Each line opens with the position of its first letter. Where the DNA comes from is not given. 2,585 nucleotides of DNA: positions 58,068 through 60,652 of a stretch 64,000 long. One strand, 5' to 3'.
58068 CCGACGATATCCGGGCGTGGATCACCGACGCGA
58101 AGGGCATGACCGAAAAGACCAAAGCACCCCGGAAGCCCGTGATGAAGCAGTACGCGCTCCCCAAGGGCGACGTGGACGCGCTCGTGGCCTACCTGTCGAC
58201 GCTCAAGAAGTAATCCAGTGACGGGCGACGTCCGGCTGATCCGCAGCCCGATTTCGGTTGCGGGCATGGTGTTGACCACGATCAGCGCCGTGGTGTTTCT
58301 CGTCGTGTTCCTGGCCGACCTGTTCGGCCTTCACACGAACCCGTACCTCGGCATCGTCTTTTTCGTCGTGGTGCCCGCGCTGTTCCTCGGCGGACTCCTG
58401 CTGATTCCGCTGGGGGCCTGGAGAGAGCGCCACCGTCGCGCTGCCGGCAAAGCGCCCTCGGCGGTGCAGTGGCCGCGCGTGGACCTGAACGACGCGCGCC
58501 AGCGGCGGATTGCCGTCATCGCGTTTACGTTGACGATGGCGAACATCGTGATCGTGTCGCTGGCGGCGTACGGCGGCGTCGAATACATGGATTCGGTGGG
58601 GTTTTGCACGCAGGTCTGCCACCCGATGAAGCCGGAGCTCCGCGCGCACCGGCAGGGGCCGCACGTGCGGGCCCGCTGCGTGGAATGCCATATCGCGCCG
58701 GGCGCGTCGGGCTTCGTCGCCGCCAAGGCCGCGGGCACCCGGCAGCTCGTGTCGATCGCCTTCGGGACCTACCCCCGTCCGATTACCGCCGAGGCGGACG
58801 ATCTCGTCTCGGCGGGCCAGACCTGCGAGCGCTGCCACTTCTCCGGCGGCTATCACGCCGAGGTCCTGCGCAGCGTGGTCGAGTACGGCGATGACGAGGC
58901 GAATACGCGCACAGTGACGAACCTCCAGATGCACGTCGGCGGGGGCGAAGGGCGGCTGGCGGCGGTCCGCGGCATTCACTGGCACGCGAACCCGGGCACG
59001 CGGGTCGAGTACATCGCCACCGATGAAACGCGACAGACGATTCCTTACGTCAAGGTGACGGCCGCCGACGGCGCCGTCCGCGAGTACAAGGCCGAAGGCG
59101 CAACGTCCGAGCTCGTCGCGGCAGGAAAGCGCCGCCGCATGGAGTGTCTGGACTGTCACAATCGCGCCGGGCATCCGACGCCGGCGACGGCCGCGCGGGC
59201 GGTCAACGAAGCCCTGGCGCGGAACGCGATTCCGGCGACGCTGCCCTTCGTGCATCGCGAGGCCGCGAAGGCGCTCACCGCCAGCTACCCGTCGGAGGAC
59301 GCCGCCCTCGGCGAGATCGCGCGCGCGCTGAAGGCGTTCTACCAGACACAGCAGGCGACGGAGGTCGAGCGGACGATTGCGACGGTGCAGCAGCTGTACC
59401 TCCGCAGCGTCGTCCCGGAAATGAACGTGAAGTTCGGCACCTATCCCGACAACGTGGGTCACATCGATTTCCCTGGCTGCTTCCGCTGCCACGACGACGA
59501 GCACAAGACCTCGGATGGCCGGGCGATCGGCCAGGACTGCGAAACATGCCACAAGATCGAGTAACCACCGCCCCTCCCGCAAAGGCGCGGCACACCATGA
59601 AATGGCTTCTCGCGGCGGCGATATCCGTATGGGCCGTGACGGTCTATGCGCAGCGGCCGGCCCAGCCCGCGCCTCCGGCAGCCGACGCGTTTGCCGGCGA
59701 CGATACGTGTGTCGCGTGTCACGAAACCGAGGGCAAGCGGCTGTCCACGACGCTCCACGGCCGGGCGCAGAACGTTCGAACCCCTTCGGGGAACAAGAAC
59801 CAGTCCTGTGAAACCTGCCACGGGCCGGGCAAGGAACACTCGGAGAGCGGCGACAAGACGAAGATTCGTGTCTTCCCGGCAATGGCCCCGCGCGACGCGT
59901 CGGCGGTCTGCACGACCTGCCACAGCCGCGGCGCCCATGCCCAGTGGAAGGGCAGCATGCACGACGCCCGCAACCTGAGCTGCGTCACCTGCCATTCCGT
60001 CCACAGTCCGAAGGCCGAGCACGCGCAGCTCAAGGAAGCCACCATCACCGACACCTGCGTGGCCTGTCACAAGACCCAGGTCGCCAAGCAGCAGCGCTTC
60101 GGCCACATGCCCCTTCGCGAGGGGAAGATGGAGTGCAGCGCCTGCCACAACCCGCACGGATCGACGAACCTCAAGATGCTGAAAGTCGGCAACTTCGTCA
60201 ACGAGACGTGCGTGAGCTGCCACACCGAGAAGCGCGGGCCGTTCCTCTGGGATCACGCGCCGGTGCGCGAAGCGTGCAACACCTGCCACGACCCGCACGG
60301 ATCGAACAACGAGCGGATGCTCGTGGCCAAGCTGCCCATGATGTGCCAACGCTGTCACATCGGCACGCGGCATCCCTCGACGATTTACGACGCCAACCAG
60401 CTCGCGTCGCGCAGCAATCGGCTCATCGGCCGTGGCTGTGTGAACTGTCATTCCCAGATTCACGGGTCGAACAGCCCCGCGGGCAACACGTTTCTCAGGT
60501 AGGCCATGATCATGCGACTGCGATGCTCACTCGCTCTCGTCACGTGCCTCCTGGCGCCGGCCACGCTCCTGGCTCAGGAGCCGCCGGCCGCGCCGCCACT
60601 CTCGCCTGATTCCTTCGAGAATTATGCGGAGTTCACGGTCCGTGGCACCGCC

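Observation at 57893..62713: Four-gene porin-cytochrome electron conduit (MtrAB/PioAB/MtoAB type) paired with an ImcH/NapC-like inner-membrane cytochrome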

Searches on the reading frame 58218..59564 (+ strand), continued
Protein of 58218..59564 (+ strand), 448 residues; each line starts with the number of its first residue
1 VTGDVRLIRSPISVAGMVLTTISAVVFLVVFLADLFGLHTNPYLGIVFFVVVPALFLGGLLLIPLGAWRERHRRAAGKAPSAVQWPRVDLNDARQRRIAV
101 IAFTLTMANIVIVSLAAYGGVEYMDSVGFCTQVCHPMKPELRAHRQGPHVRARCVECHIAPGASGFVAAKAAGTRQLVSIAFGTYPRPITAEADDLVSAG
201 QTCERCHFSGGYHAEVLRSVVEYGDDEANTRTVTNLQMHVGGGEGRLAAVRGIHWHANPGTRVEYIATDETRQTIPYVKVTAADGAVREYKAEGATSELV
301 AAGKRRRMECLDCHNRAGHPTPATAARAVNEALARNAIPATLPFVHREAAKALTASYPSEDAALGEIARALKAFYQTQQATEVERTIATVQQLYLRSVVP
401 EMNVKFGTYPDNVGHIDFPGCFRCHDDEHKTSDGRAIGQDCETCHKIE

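Call 33: predict_structure(alignment_id=A1)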
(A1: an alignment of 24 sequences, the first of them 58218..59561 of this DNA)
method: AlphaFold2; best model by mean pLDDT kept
length: 448 residues; sequences in the alignment: 24
mean_pLDDT: 54.0   pTM: 0.34
mean pLDDT of the five models: 54.0, 52.3, 51.5, 49.4, 48.0
residues with pLDDT >= 90: 24; 70-90: 108; 50-70: 103; < 50: 213
segments of 3 or more residues with pLDDT < 50: 1-8, 114-181, 183-218, 235-261, 270-273, 308-323, 397-448
pLDDT, mean of each block of 10 residues (from residue 1): 42 71 69 60 62 75 75 75 58 72 64 44 31 31 34 38 37 40 39 38 41 45 80 52 32 31 55 53 57 69 59 31 62 85 91 74 84 82 91 56 23 23 30 35 27
secondary structure, 60 per line:
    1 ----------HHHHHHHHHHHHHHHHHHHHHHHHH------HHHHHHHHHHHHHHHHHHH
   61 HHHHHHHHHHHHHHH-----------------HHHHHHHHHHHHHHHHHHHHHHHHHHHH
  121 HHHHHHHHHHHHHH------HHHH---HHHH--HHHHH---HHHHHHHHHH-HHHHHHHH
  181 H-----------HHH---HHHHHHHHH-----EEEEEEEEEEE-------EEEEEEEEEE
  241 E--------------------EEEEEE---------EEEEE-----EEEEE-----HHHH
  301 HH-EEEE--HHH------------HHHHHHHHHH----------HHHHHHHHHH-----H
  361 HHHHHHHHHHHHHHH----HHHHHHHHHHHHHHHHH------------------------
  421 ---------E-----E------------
elements in order: H11-35 H42-75 H93-134 H141-144 H148-151 H154-158 H162-171 H173-181 H199-207 E213-223 E231-241 E262-267 E277-281 E287-291 H297-302 E304-307 H325-334 H345-354 H360-375 H380-396

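Call 35: search_protein_families(library=pfam, proteins=[L076:2199-3170:+, L076:3246-5840:+, L076:6054-6374:+, L076:6379-6885:+, L076:6950-8416:+, L076:8541-10007:+, L001:6148-7161:+, L001:7175-7993:+], max_evalue=0.001)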
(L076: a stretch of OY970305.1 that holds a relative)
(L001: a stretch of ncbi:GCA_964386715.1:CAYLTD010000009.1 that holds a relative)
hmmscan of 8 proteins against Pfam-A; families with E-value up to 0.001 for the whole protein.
L076:2199-3170:+ (323 aa): 6 families
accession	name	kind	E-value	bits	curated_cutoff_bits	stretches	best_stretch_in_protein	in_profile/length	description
PF09699.15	Paired_CXXCH_1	-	3.5e-27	94.2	20.6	3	248-287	1-39/41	Doubled CXXCH motif (Paired_CXXCH_1)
PF14522.11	Cytochrome_C7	-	2.7e-11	43.6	24.8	0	198-261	4-67/67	Cytochrome c7 and related cytochrome c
PF14537.11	Cytochrom_c3_2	-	7.9e-10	39.5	25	1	151-238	2-79/79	Cytochrome c3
PF22678.1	Cytochrom_c_NrfB-like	-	1.1e-09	39.1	27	1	100-167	1-70/89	Cytochrome c-type protein NrfB-like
PF13435.11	Cytochrome_C554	-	1.1e-07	33.2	20.8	0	51-105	32-84/84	Cytochrome c554 and c-prime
PF12773.13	DZR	-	5.6e-06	26.9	27.3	0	208-266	1-36/45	Double zinc ribbon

L076:3246-5840:+ (864 aa): 0 families

L076:6054-6374:+ (106 aa): 2 families
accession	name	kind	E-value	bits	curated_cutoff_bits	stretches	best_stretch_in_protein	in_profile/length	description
PF13442.11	Cytochrome_CBB3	-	7.4e-13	49.1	27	1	24-100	3-67/68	Cytochrome C oxidase, cbb3-type, subunit III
PF00034.26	Cytochrom_C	-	3.2e-08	35.2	21.3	1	25-103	2-88/90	Cytochrome c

L076:6379-6885:+ (168 aa): 2 families
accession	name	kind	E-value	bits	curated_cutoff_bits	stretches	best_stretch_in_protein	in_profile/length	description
PF13442.11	Cytochrome_CBB3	-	1.1e-12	48.6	27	1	87-163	2-67/68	Cytochrome C oxidase, cbb3-type, subunit III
PF00034.26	Cytochrom_C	-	2.1e-09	39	21.3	1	89-168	2-90/90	Cytochrome c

L076:6950-8416:+ (488 aa): 3 families
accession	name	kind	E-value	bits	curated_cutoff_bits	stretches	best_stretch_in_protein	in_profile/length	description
PF03264.19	Cytochrom_NNT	-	2e-10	41.1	24.1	1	110-190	10-95/174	NapC/NirT cytochrome c family, N-terminal region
PF14522.11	Cytochrome_C7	-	4.2e-08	33.3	24.8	0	436-468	43-67/67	Cytochrome c7 and related cytochrome c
PF14537.11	Cytochrom_c3_2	-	0.00044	21.1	25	0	442-472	8-38/79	Cytochrome c3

L076:8541-10007:+ (488 aa): 2 families
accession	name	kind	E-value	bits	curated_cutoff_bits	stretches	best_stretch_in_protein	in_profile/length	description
PF00773.25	RNB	-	3.2e-73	247.3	29.3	1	52-383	2-325/326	RNB domain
PF18614.7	RNase_II_C_S1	-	2.6e-17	62.9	26.6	1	430-487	1-57/59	RNase II-type exonuclease C-terminal S1 domain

L001:6148-7161:+ (337 aa): 7 families
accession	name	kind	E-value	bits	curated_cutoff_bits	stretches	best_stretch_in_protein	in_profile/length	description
PF14522.11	Cytochrome_C7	-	1.6e-17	63.5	24.8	3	150-212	13-66/67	Cytochrome c7 and related cytochrome c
PF03264.19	Cytochrom_NNT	-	1.9e-12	47.7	24.1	1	23-77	116-168/174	NapC/NirT cytochrome c family, N-terminal region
PF14537.11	Cytochrom_c3_2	-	4.1e-12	46.8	25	1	67-158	7-79/79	Cytochrome c3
PF09699.15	Paired_CXXCH_1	-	1.4e-11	44.3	20.6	0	183-216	9-40/41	Doubled CXXCH motif (Paired_CXXCH_1)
PF22113.1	Mtrc-MtrF_II-IV_dom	-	9.4e-10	38.7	30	0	26-135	75-169/176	Outer membrane cytochrome MtrC/MtrF-like, domains II/IV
PF02085.21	Cytochrom_CIII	-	2.7e-07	31.3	22.9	1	52-157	16-101/101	Class III cytochrome C family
PF22678.1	Cytochrom_c_NrfB-like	-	2.3e-06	28.4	27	1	35-98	1-66/89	Cytochrome c-type protein NrfB-like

L001:7175-7993:+ (272 aa): 1 family
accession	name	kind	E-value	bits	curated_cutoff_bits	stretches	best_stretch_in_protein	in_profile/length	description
PF01292.26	Ni_hydr_CYTB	-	2.8e-08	34.2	30.1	1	9-86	97-174/179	Prokaryotic cytochrome b561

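Call 83: search_protein_representatives(protein=window:58218-59561:+)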
Query: 448 residues. Proteins with E-value up to 0.001 (for the whole library): 3524; up to 1e-10: 1943; up to 1e-30: 635. The best 150 are listed.
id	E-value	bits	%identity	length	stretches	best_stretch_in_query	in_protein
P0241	1.8e-134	465.4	47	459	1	6-446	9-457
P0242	7.7e-134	463.3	47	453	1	8-446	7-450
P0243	4.0e-125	434.6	47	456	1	11-448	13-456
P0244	1.9e-122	425.8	49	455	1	1-445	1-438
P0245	1.3e-115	403.2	49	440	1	3-446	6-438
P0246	6.7e-114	397.6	44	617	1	5-446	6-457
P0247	2.1e-107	376.2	42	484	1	2-446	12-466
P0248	5.1e-107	374.9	41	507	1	7-446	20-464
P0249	1.7e-106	373.2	43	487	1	9-445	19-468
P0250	1.1e-105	370.5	43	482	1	11-446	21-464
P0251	7.1e-104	364.6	43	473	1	7-447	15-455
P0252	4.0e-103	362.1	65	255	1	1-254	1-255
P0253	5.2e-102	358.4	39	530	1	6-447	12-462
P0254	5.8e-101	355.0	42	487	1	15-446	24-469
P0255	8.8e-101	354.4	40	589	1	7-447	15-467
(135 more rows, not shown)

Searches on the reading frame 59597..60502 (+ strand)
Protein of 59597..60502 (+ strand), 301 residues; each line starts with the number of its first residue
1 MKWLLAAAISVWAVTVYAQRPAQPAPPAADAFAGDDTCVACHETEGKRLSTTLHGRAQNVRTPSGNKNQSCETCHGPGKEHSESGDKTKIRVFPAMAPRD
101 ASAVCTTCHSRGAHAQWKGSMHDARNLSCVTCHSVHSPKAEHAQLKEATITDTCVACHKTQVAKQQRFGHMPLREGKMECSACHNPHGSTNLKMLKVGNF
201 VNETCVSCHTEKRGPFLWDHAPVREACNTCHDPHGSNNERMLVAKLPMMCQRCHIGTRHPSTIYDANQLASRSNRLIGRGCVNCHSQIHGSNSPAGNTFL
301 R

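Call 3: search_protein_families(library=ncbifam, proteins=[window:59597-60502:+], max_evalue=0.01)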
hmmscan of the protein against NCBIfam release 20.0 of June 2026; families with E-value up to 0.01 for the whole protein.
window:59597-60502:+ (301 aa): 10 families
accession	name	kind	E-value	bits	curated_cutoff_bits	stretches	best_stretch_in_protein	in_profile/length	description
TIGR03508.1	decahem_SO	subfamily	1.1e-74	251.2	192.2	1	34-294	1-257/258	DmsE family decaheme c-type cytochrome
NF041028.1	decahem_GSU2203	exception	2e-71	240.8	325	1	28-296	29-306/317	GSU2203 family decaheme c-type cytochrome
TIGR01905.1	paired_CXXCH_1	subfamily_domain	1e-26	92.5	25.2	3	220-255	1-37/41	doubled CXXCH domain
NF008659.0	PRK11659.1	equivalog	8.6e-15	54.9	184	1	32-166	43-175/188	cytochrome c nitrite reductase pentaheme subunit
TIGR03146.1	cyt_nit_nrfB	equivalog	1e-09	38.8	166.6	1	35-161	11-144/145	cytochrome c nitrite reductase pentaheme subunit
TIGR03153.1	cytochr_NrfH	equivalog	1.1e-09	38.4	134.2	1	202-289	28-113/138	cytochrome c nitrite reductase small subunit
NF041198.1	UshA_like_PCGU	equivalog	5e-09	35.3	275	1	36-112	443-511/519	UshA-like (seleno)protein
NF049875.1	NetB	exception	6.5e-07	29.4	380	1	33-166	70-203/211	Nrf-like electron transfer protein NetB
TIGR03507.1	decahem_SO1788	subfamily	9.4e-05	21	209.3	0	98-163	240-307/672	OmcA/MtrC family decaheme c-type cytochrome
NF043010.1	Cyt554_Nsmonas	equivalog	0.0078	15.6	400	1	4-65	4-61/238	cytochrome c-550 CycA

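Call 4: search_protein_families(library=pfam, proteins=[window:59597-60502:+], max_evalue=0.01)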
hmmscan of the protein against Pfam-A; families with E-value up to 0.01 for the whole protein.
window:59597-60502:+ (301 aa): 6 families
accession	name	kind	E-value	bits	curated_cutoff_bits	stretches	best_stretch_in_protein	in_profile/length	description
PF09699.15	Paired_CXXCH_1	-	9.8e-34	115.2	20.6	3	220-256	1-38/41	Doubled CXXCH motif (Paired_CXXCH_1)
PF14537.11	Cytochrom_c3_2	-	7.7e-13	49.2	25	1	121-210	1-79/79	Cytochrome c3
PF14522.11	Cytochrome_C7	-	6.3e-12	45.6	24.8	3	176-232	12-67/67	Cytochrome c7 and related cytochrome c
PF22678.1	Cytochrom_c_NrfB-like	-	2.4e-11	44.4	27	2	71-146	1-78/89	Cytochrome c-type protein NrfB-like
PF22113.1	Mtrc-MtrF_II-IV_dom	-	2.8e-09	37.2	30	1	36-81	121-169/176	Outer membrane cytochrome MtrC/MtrF-like, domains II/IV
PF13435.11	Cytochrome_C554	-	1.2e-06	29.8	20.8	1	104-184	1-83/84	Cytochrome c554 and c-prime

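Call 7: search_solved_structures(query=window:59597-60502:+, max_evalue=0.001, show_alignments=1)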
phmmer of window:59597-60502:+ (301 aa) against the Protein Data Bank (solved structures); distinct sequences matched with E-value up to 0.001: 5.
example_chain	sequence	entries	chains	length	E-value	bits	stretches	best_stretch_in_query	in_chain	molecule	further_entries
6r2q_A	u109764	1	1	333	4.4e-59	203.6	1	33-298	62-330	Cystathionine beta-synthase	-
2ozy_A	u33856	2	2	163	4.5e-09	39.4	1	35-162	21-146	Cytochrome c-type protein nrfB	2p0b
6qvm_A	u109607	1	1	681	6.9e-09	38.8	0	69-160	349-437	Multiheme cytochrome cf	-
6i5b_A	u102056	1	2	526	3.2e-06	30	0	101-213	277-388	Uncharacterized protein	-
5ze8_A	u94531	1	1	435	0.00059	22.6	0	99-185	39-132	cytochrome c552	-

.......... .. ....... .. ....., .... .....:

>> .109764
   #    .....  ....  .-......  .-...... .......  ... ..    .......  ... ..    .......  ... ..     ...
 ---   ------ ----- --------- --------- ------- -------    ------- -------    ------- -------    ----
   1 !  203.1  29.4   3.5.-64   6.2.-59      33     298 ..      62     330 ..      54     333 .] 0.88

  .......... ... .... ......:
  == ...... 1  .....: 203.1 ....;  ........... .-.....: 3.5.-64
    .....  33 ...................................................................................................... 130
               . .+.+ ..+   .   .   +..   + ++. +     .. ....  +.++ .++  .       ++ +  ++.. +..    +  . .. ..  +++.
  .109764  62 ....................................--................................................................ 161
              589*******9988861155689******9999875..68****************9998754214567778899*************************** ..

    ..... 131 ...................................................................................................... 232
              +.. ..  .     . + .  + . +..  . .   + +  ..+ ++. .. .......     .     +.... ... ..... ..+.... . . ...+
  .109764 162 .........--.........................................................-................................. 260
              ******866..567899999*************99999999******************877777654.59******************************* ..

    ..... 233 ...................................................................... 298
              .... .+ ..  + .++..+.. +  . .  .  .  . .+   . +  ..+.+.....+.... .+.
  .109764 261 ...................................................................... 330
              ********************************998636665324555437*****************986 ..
